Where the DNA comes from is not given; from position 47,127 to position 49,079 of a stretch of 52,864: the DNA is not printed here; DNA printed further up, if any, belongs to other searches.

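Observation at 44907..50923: Operon joining a split thiol:fumarate-reductase-like module to HdrC and an HdrA-MvhD fusion: candidate soluble, flavin-bifurcating fumarate reductase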

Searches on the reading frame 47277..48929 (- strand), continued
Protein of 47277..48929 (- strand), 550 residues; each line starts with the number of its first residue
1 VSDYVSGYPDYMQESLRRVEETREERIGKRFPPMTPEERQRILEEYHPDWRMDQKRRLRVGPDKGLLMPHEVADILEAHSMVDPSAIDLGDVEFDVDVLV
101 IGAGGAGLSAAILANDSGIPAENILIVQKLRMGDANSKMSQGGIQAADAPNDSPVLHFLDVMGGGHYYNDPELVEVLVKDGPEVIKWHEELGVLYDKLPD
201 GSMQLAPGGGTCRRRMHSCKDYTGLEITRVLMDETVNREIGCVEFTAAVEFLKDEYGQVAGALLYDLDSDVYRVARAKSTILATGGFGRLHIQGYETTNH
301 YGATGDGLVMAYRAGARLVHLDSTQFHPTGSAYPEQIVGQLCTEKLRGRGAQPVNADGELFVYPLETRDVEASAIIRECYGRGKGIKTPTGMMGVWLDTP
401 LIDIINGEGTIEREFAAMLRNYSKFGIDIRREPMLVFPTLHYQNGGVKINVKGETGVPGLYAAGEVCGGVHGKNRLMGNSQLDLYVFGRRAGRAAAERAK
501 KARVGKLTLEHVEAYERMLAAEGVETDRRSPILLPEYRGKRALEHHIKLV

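Call 74: search_protein_families(library=ncbifam, proteins=[P0145, P0157, P0158, P0174, P0192, P0175, P0189, P0205, P0215, P0123], max_evalue=1e-40)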
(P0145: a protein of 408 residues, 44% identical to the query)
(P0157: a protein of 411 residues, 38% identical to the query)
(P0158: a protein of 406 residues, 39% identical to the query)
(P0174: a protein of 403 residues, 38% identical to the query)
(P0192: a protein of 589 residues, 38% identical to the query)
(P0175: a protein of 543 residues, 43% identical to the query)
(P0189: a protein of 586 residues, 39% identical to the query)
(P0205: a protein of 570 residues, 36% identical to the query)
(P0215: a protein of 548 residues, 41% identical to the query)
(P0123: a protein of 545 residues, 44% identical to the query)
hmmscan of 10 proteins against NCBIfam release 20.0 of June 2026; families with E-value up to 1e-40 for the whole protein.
P0145 (408 aa): 19 families
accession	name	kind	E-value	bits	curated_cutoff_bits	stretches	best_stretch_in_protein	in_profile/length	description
TIGR00551.1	nadB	equivalog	2.6e-76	257.3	452.75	1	7-406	2-389/489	L-aspartate oxidase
NF004900.0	PRK06263.1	equivalog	9.6e-75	252.2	718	1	7-406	7-404/546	fumarate reductase (CoM/CoB) subunit TfrA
NF005867.0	PRK07804.1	equivalog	3.7e-71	240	639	1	5-407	16-418/548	L-aspartate oxidase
NF005866.0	PRK07803.1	equivalog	2.5e-66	224.1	819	0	6-270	7-284/631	fumarate reductase/succinate dehydrogenase flavoprotein subunit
TIGR01812.1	sdhA_frdA_Gneg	subfamily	4e-65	220.4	567.3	1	9-406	1-404/568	succinate dehydrogenase or fumarate reductase, flavoprotein subunit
NF005636.0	PRK07395.1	subfamily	5.6e-65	219.6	723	1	6-397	11-397/560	L-aspartate oxidase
NF005701.0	PRK07512.1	equivalog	2.5e-63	214.2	528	1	6-406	8-397/516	L-aspartate oxidase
NF006567.0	PRK09077.1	equivalog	7.5e-59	199.3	629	1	5-405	6-408/537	L-aspartate oxidase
NF004820.0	PRK06175.1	equivalog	1.1e-58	199.2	472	1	6-401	3-382/433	L-aspartate oxidase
TIGR01813.1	flavo_cyto_c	subfamily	2.9e-58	197.7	285.45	0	9-287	1-290/444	flavocytochrome c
NF005978.0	PRK08071.1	equivalog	4e-56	190.5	621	1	8-406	4-388/514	L-aspartate oxidase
NF004724.0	PRK06069.1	subfamily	5.3e-52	176.8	826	1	8-406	6-414/577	succinate dehydrogenase/fumarate reductase flavoprotein subunit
TIGR01816.1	sdhA_forward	equivalog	1.3e-49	168.8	727.35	1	8-405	3-414/584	succinate dehydrogenase flavoprotein subunit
NF004613.0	PRK05945.1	equivalog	7e-46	157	824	1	7-404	3-411/575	succinate dehydrogenase/fumarate reductase flavoprotein subunit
NF006686.0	PRK09231.1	equivalog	6e-45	153.9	854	1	7-407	5-416/598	fumarate reductase (quinol) flavoprotein subunit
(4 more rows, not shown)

P0157 (411 aa): 18 families
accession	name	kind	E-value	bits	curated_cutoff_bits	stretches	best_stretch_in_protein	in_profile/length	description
NF004900.0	PRK06263.1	equivalog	1e-77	262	718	1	3-407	5-408/546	fumarate reductase (CoM/CoB) subunit TfrA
TIGR00551.1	nadB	equivalog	1.1e-74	252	452.75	1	5-404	2-390/489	L-aspartate oxidase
NF004820.0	PRK06175.1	equivalog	8.7e-68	229.1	472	1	5-397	4-381/433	L-aspartate oxidase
TIGR01812.1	sdhA_frdA_Gneg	subfamily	1.6e-64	218.4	567.3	1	7-408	1-409/568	succinate dehydrogenase or fumarate reductase, flavoprotein subunit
NF005866.0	PRK07803.1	equivalog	3e-62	210.7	819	0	5-266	8-283/631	fumarate reductase/succinate dehydrogenase flavoprotein subunit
NF005636.0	PRK07395.1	subfamily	9.7e-61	205.6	723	1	5-395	12-398/560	L-aspartate oxidase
NF005701.0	PRK07512.1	equivalog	1.2e-59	202.1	528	1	5-406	9-400/516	L-aspartate oxidase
NF005867.0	PRK07804.1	equivalog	1.6e-59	201.6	639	1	5-405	18-419/548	L-aspartate oxidase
NF005978.0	PRK08071.1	equivalog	3.3e-58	197.3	621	1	5-402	3-387/514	L-aspartate oxidase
NF006567.0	PRK09077.1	equivalog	7.8e-57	192.7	629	1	4-397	7-403/537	L-aspartate oxidase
TIGR01813.1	flavo_cyto_c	subfamily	2.1e-52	178.4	285.45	0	7-287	1-293/444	flavocytochrome c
NF004724.0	PRK06069.1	subfamily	1.2e-49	169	826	1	1-407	1-418/577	succinate dehydrogenase/fumarate reductase flavoprotein subunit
NF006254.0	PRK08401.1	equivalog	1.6e-47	162.3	726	1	6-392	2-355/466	L-aspartate oxidase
NF005064.0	PRK06481.1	equivalog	1.5e-46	159.2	542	0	5-283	61-346/506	flavocytochrome c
TIGR01816.1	sdhA_forward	equivalog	1.8e-46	158.5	727.35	1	5-404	2-416/584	succinate dehydrogenase flavoprotein subunit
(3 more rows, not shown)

P0158 (406 aa): 20 families
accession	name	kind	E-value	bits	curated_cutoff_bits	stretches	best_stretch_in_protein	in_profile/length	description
TIGR00551.1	nadB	equivalog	3.6e-78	263.4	452.75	1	6-401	2-387/489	L-aspartate oxidase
NF005701.0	PRK07512.1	equivalog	3.9e-74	249.9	528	1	5-402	8-396/516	L-aspartate oxidase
NF004900.0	PRK06263.1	equivalog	5.9e-74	249.6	718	1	5-404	6-405/546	fumarate reductase (CoM/CoB) subunit TfrA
NF005867.0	PRK07804.1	equivalog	1.4e-71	241.4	639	1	5-403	17-417/548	L-aspartate oxidase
NF005636.0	PRK07395.1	subfamily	2e-69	234.3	723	1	4-394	10-397/560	L-aspartate oxidase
TIGR01812.1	sdhA_frdA_Gneg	subfamily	3.5e-69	233.8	567.3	1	8-403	1-404/568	succinate dehydrogenase or fumarate reductase, flavoprotein subunit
NF005978.0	PRK08071.1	equivalog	3.8e-63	213.7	621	1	6-401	3-386/514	L-aspartate oxidase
NF006567.0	PRK09077.1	equivalog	4.5e-63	213.3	629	1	4-399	6-405/537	L-aspartate oxidase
NF004820.0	PRK06175.1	equivalog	4e-62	210.5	472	1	6-398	4-382/433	L-aspartate oxidase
NF005866.0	PRK07803.1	equivalog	7.4e-62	209.4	819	0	4-271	6-288/631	fumarate reductase/succinate dehydrogenase flavoprotein subunit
NF004724.0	PRK06069.1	subfamily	9.3e-60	202.4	826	1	6-404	5-415/577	succinate dehydrogenase/fumarate reductase flavoprotein subunit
TIGR01813.1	flavo_cyto_c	subfamily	6.8e-56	189.9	285.45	0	8-287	1-293/444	flavocytochrome c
NF006686.0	PRK09231.1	equivalog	1.7e-52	178.8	854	1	6-404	5-416/598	fumarate reductase (quinol) flavoprotein subunit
TIGR01176.1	fum_red_Fp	equivalog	1.2e-50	172.7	932.7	1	7-404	4-414/580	fumarate reductase (quinol) flavoprotein subunit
TIGR01816.1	sdhA_forward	equivalog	2.8e-49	167.8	727.35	1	6-403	2-415/584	succinate dehydrogenase flavoprotein subunit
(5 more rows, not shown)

P0174 (403 aa): 17 families
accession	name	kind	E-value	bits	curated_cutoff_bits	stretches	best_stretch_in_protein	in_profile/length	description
NF004900.0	PRK06263.1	equivalog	6.2e-77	259.4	718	1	3-397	7-399/546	fumarate reductase (CoM/CoB) subunit TfrA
TIGR00551.1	nadB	equivalog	2.5e-74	250.8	452.75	1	4-395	3-382/489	L-aspartate oxidase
NF004820.0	PRK06175.1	equivalog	9e-69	232.4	472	1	4-395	5-380/433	L-aspartate oxidase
NF005636.0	PRK07395.1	subfamily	2.5e-64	217.5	723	1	5-393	14-397/560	L-aspartate oxidase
TIGR01812.1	sdhA_frdA_Gneg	subfamily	1.4e-60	205.4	567.3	1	6-401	2-403/568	succinate dehydrogenase or fumarate reductase, flavoprotein subunit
NF005978.0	PRK08071.1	equivalog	6.6e-60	203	621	1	1-397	1-383/514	L-aspartate oxidase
TIGR01813.1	flavo_cyto_c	subfamily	7e-60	203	285.45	0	5-289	1-297/444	flavocytochrome c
NF005701.0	PRK07512.1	equivalog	1.2e-58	198.7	528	1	3-396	9-391/516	L-aspartate oxidase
NF006567.0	PRK09077.1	equivalog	2e-58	198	629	1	4-395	9-402/537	L-aspartate oxidase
NF004724.0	PRK06069.1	subfamily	3.6e-54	184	826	1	2-396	4-408/577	succinate dehydrogenase/fumarate reductase flavoprotein subunit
NF005866.0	PRK07803.1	equivalog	5.1e-54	183.5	819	0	262-396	311-441/631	fumarate reductase/succinate dehydrogenase flavoprotein subunit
NF005867.0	PRK07804.1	equivalog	2.4e-53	181.2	639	1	5-398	20-413/548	L-aspartate oxidase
NF005064.0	PRK06481.1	equivalog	9.6e-48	163.1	542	0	5-294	63-357/506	flavocytochrome c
NF006254.0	PRK08401.1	equivalog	5.2e-47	160.6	726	1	5-391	3-355/466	L-aspartate oxidase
NF006686.0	PRK09231.1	equivalog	6.5e-46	157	854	1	3-396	5-409/598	fumarate reductase (quinol) flavoprotein subunit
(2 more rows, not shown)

P0192 (589 aa): 24 families
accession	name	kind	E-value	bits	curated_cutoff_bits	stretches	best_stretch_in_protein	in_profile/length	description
NF004900.0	PRK06263.1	equivalog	1.6e-166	555.1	718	1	2-553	4-542/546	fumarate reductase (CoM/CoB) subunit TfrA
TIGR01812.1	sdhA_frdA_Gneg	subfamily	9.4e-144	480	567.3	1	8-572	2-564/568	succinate dehydrogenase or fumarate reductase, flavoprotein subunit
NF005866.0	PRK07803.1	equivalog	1.8e-131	439.4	819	2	279-560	317-596/631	fumarate reductase/succinate dehydrogenase flavoprotein subunit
NF004724.0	PRK06069.1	subfamily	2.8e-130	435.2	826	1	1-572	1-573/577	succinate dehydrogenase/fumarate reductase flavoprotein subunit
TIGR01816.1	sdhA_forward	equivalog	5.8e-117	391.3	727.35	1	7-560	4-566/584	succinate dehydrogenase flavoprotein subunit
NF005636.0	PRK07395.1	subfamily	4.8e-112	375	723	1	5-551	12-553/560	L-aspartate oxidase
TIGR00551.1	nadB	equivalog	5.1e-112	375.1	452.75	1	6-532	3-489/489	L-aspartate oxidase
NF004613.0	PRK05945.1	equivalog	7.9e-109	364.8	824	1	5-572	3-571/575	succinate dehydrogenase/fumarate reductase flavoprotein subunit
NF006686.0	PRK09231.1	equivalog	1.6e-108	363.8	854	1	1-571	1-576/598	fumarate reductase (quinol) flavoprotein subunit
NF005867.0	PRK07804.1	equivalog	1.2e-105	353.8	639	1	5-556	18-540/548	L-aspartate oxidase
TIGR01176.1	fum_red_Fp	equivalog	1.4e-105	354.1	932.7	1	3-572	1-575/580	fumarate reductase (quinol) flavoprotein subunit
NF005701.0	PRK07512.1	equivalog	1.2e-104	350.5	528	1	3-542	7-494/516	L-aspartate oxidase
NF042982.1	MFR_Fp_SdhA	equivalog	2.2e-98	330.3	1100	1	7-548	49-591/612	8-methylmenaquinol:fumarate reductase flavoprotein subunit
NF005037.0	PRK06452.1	equivalog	2.4e-96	323.5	862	1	1-572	1-562/566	succinate dehydrogenase flavoprotein subunit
NF005978.0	PRK08071.1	equivalog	5.7e-94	315.4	621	1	5-538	3-497/514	L-aspartate oxidase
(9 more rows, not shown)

P0175 (543 aa): 23 families
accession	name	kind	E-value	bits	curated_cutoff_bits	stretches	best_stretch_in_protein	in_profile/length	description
NF004900.0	PRK06263.1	equivalog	3.2e-230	765.4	718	1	6-535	5-538/546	fumarate reductase (CoM/CoB) subunit TfrA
NF005866.0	PRK07803.1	equivalog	1.2e-140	469.6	819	2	7-272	7-289/631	fumarate reductase/succinate dehydrogenase flavoprotein subunit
TIGR01812.1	sdhA_frdA_Gneg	subfamily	4.9e-138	461.1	567.3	1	11-515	2-528/568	succinate dehydrogenase or fumarate reductase, flavoprotein subunit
NF004724.0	PRK06069.1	subfamily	3.9e-122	408.3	826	1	10-514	7-536/577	succinate dehydrogenase/fumarate reductase flavoprotein subunit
TIGR00551.1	nadB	equivalog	1.3e-116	390.2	452.75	1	9-514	3-487/489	L-aspartate oxidase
TIGR01816.1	sdhA_forward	equivalog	5.2e-115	384.8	727.35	1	10-515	4-537/584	succinate dehydrogenase flavoprotein subunit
NF005867.0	PRK07804.1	equivalog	1.6e-108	363.3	639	1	7-517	17-518/548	L-aspartate oxidase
NF005636.0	PRK07395.1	subfamily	4.4e-107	358.6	723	1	7-470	11-469/560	L-aspartate oxidase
TIGR01176.1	fum_red_Fp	equivalog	2.1e-106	356.8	932.7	1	8-529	3-550/580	fumarate reductase (quinol) flavoprotein subunit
NF006686.0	PRK09231.1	equivalog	3.8e-106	356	854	1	8-530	5-553/598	fumarate reductase (quinol) flavoprotein subunit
NF042982.1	MFR_Fp_SdhA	equivalog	7.2e-103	345.1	1100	1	4-514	43-572/612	8-methylmenaquinol:fumarate reductase flavoprotein subunit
NF005978.0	PRK08071.1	equivalog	1e-101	340.9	621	1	8-516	3-491/514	L-aspartate oxidase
NF004613.0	PRK05945.1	equivalog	2.2e-101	340.2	824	1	9-516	4-536/575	succinate dehydrogenase/fumarate reductase flavoprotein subunit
NF005701.0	PRK07512.1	equivalog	3e-101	339.3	528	1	8-518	9-486/516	L-aspartate oxidase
NF005037.0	PRK06452.1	equivalog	3.9e-99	332.7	862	1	11-515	8-526/566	succinate dehydrogenase flavoprotein subunit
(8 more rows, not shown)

P0189 (586 aa): 24 families
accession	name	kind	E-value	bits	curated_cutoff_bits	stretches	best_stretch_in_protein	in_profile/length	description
NF004900.0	PRK06263.1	equivalog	2.2e-177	591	718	1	5-548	3-538/546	fumarate reductase (CoM/CoB) subunit TfrA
NF005866.0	PRK07803.1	equivalog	3.6e-144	481.3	819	2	6-279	5-290/631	fumarate reductase/succinate dehydrogenase flavoprotein subunit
TIGR01812.1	sdhA_frdA_Gneg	subfamily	2.3e-140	468.8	567.3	1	11-564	1-561/568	succinate dehydrogenase or fumarate reductase, flavoprotein subunit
TIGR01816.1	sdhA_forward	equivalog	1.9e-122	409.4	727.35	1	10-570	3-578/584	succinate dehydrogenase flavoprotein subunit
NF004724.0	PRK06069.1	subfamily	2.3e-120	402.5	826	1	6-563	2-569/577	succinate dehydrogenase/fumarate reductase flavoprotein subunit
NF004613.0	PRK05945.1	equivalog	1.9e-110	370.1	824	1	9-567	3-571/575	succinate dehydrogenase/fumarate reductase flavoprotein subunit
TIGR00551.1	nadB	equivalog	6.6e-106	354.9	452.75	1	10-532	3-489/489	L-aspartate oxidase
NF005037.0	PRK06452.1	equivalog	2.3e-100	336.8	862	1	7-563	3-558/566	succinate dehydrogenase flavoprotein subunit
NF005867.0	PRK07804.1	equivalog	5.9e-97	325.2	639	1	9-558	18-543/548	L-aspartate oxidase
NF006686.0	PRK09231.1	equivalog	4.9e-96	322.6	854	1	7-533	3-542/598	fumarate reductase (quinol) flavoprotein subunit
NF005636.0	PRK07395.1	subfamily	2.8e-95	319.7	723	1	9-540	12-543/560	L-aspartate oxidase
NF042982.1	MFR_Fp_SdhA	equivalog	3.7e-95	319.6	1100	1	4-540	42-582/612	8-methylmenaquinol:fumarate reductase flavoprotein subunit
NF006383.0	PRK08626.1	equivalog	1.7e-94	317.4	663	1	119-550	137-573/657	fumarate reductase flavoprotein subunit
TIGR01176.1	fum_red_Fp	equivalog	1.7e-91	307.7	932.7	1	8-535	2-540/580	fumarate reductase (quinol) flavoprotein subunit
NF005701.0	PRK07512.1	equivalog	2.4e-90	303.3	528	1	5-537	5-489/516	L-aspartate oxidase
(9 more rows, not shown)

P0205 (570 aa): 25 families
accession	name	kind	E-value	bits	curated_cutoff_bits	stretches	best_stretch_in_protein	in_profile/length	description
NF004900.0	PRK06263.1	equivalog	7.5e-172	572.7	718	1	4-558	3-542/546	fumarate reductase (CoM/CoB) subunit TfrA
TIGR01812.1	sdhA_frdA_Gneg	subfamily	2.2e-142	475.5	567.3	1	10-554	1-546/568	succinate dehydrogenase or fumarate reductase, flavoprotein subunit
NF005866.0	PRK07803.1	equivalog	7.1e-138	460.5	819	2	8-283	8-293/631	fumarate reductase/succinate dehydrogenase flavoprotein subunit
NF004724.0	PRK06069.1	subfamily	1.3e-133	446.2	826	1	5-564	2-569/577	succinate dehydrogenase/fumarate reductase flavoprotein subunit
TIGR01816.1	sdhA_forward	equivalog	1.5e-117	393.2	727.35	1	9-553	3-554/584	succinate dehydrogenase flavoprotein subunit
NF005037.0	PRK06452.1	equivalog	2.2e-112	376.5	862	1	6-561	3-550/566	succinate dehydrogenase flavoprotein subunit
NF004613.0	PRK05945.1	equivalog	7.7e-111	371.5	824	1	7-562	2-560/575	succinate dehydrogenase/fumarate reductase flavoprotein subunit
NF005636.0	PRK07395.1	subfamily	1.7e-106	356.7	723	1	8-560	12-557/560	L-aspartate oxidase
NF006686.0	PRK09231.1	equivalog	1.1e-104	351.2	854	1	6-565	3-569/598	fumarate reductase (quinol) flavoprotein subunit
TIGR00551.1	nadB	equivalog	4.7e-104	348.8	452.75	1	9-537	3-489/489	L-aspartate oxidase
NF005867.0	PRK07804.1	equivalog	1.7e-102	343.4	639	1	8-552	18-531/548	L-aspartate oxidase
TIGR01176.1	fum_red_Fp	equivalog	2.5e-102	343.4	932.7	1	7-565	2-567/580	fumarate reductase (quinol) flavoprotein subunit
NF042982.1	MFR_Fp_SdhA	equivalog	1e-99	334.6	1100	1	8-551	47-588/612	8-methylmenaquinol:fumarate reductase flavoprotein subunit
NF006383.0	PRK08626.1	equivalog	7.6e-97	325.1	663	1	135-550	154-567/657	fumarate reductase flavoprotein subunit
NF005978.0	PRK08071.1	equivalog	3.9e-94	315.9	621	1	8-556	3-508/514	L-aspartate oxidase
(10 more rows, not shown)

P0215 (548 aa): 22 families
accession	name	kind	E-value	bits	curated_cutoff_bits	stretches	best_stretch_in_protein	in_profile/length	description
NF004900.0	PRK06263.1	equivalog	2.1e-151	505.2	718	1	3-545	5-536/546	fumarate reductase (CoM/CoB) subunit TfrA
NF005866.0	PRK07803.1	equivalog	8.4e-119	397.5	819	2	5-270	8-289/631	fumarate reductase/succinate dehydrogenase flavoprotein subunit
TIGR01812.1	sdhA_frdA_Gneg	subfamily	2.8e-118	395.9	567.3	1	7-541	1-540/568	succinate dehydrogenase or fumarate reductase, flavoprotein subunit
NF004724.0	PRK06069.1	subfamily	5e-110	368.4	826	1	1-542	1-550/577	succinate dehydrogenase/fumarate reductase flavoprotein subunit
TIGR00551.1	nadB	equivalog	4.9e-106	355.3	452.75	1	5-530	2-489/489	L-aspartate oxidase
NF005867.0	PRK07804.1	equivalog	2.5e-103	346.2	639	1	5-544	18-530/548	L-aspartate oxidase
NF005701.0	PRK07512.1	equivalog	6.4e-98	328.3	528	1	3-542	7-496/516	L-aspartate oxidase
TIGR01816.1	sdhA_forward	equivalog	7.2e-97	324.9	727.35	1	5-542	2-550/584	succinate dehydrogenase flavoprotein subunit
NF005636.0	PRK07395.1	subfamily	6.1e-93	312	723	1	5-539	12-543/560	L-aspartate oxidase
NF005978.0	PRK08071.1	equivalog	6.4e-92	308.6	621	1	5-397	3-386/514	L-aspartate oxidase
NF004613.0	PRK05945.1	equivalog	4e-91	306.4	824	1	4-541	2-547/575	succinate dehydrogenase/fumarate reductase flavoprotein subunit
NF005037.0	PRK06452.1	equivalog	1.3e-89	301.3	862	1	1-542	1-539/566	succinate dehydrogenase flavoprotein subunit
NF006686.0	PRK09231.1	equivalog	3.4e-83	280.2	854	1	1-539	1-550/598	fumarate reductase (quinol) flavoprotein subunit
TIGR01176.1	fum_red_Fp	equivalog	2.1e-80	271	932.7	1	3-539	1-548/580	fumarate reductase (quinol) flavoprotein subunit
NF006567.0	PRK09077.1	equivalog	1.2e-79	268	629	1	4-395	7-405/537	L-aspartate oxidase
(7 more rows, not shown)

P0123 (545 aa): 24 families
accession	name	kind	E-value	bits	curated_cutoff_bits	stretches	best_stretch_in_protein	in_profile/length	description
NF004900.0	PRK06263.1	equivalog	2.9e-104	349.6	718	1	86-498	5-415/546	fumarate reductase (CoM/CoB) subunit TfrA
TIGR00551.1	nadB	equivalog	4.4e-90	302.7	452.75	1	88-498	2-401/489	L-aspartate oxidase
TIGR01812.1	sdhA_frdA_Gneg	subfamily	2.5e-89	300.3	567.3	1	90-499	1-416/568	succinate dehydrogenase or fumarate reductase, flavoprotein subunit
NF005867.0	PRK07804.1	equivalog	2.5e-87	293.4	639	1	86-496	16-426/548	L-aspartate oxidase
NF005866.0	PRK07803.1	equivalog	5.2e-83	279.3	819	1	88-352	8-284/631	fumarate reductase/succinate dehydrogenase flavoprotein subunit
NF005978.0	PRK08071.1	equivalog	4.4e-80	269.6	621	1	88-496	3-397/514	L-aspartate oxidase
NF005636.0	PRK07395.1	subfamily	4.1e-78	263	723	1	86-502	10-420/560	L-aspartate oxidase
NF005701.0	PRK07512.1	equivalog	1.3e-75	254.7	528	1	86-498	7-408/516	L-aspartate oxidase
NF004820.0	PRK06175.1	equivalog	1.7e-73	247.9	472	1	87-501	3-401/433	L-aspartate oxidase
NF004724.0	PRK06069.1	subfamily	2.1e-73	247.4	826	1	86-501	3-428/577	succinate dehydrogenase/fumarate reductase flavoprotein subunit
TIGR01816.1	sdhA_forward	equivalog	1.7e-72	244.4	727.35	1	88-505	2-434/584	succinate dehydrogenase flavoprotein subunit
NF042982.1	MFR_Fp_SdhA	equivalog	8.7e-71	239.1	1100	1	86-493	45-455/612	8-methylmenaquinol:fumarate reductase flavoprotein subunit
NF006567.0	PRK09077.1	equivalog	1.2e-69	235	629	1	86-490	6-413/537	L-aspartate oxidase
NF006686.0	PRK09231.1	equivalog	4.7e-65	220.2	854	1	86-494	3-422/598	fumarate reductase (quinol) flavoprotein subunit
NF004613.0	PRK05945.1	equivalog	5.5e-65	220.1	824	1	88-501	3-427/575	succinate dehydrogenase/fumarate reductase flavoprotein subunit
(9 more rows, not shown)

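Call 75: find_encoding_contigs(protein=P0128, flank=6000, max_places=1)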
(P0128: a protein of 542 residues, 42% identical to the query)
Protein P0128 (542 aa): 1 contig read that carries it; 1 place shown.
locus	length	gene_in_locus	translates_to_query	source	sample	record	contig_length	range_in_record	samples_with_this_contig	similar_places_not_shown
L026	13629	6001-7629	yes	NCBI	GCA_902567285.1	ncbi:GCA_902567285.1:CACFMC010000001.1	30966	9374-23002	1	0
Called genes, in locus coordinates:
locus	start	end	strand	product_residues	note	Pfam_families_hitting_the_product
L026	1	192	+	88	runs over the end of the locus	-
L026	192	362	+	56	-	-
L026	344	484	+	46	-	-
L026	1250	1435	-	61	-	-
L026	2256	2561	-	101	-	-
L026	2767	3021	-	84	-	-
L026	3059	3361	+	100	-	-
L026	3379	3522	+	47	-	-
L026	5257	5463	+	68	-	-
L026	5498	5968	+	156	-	PF00583:Acetyltransf_1, PF13673:Acetyltransf_10, PF13508:Acetyltransf_7, PF08445:FR47 (weak)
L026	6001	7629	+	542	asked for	PF03486:HI0933_like, PF07992:Pyr_redox_2 (faint), PF00890:FAD_binding_2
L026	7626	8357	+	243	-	PF00111:Fer2 (weak), PF13510:Fer2_4 (weak), PF13183:Fer4_8 (faint), PF13187:Fer4_9, PF12838:Fer4_7 (weak)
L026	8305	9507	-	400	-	-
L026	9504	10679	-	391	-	-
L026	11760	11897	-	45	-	-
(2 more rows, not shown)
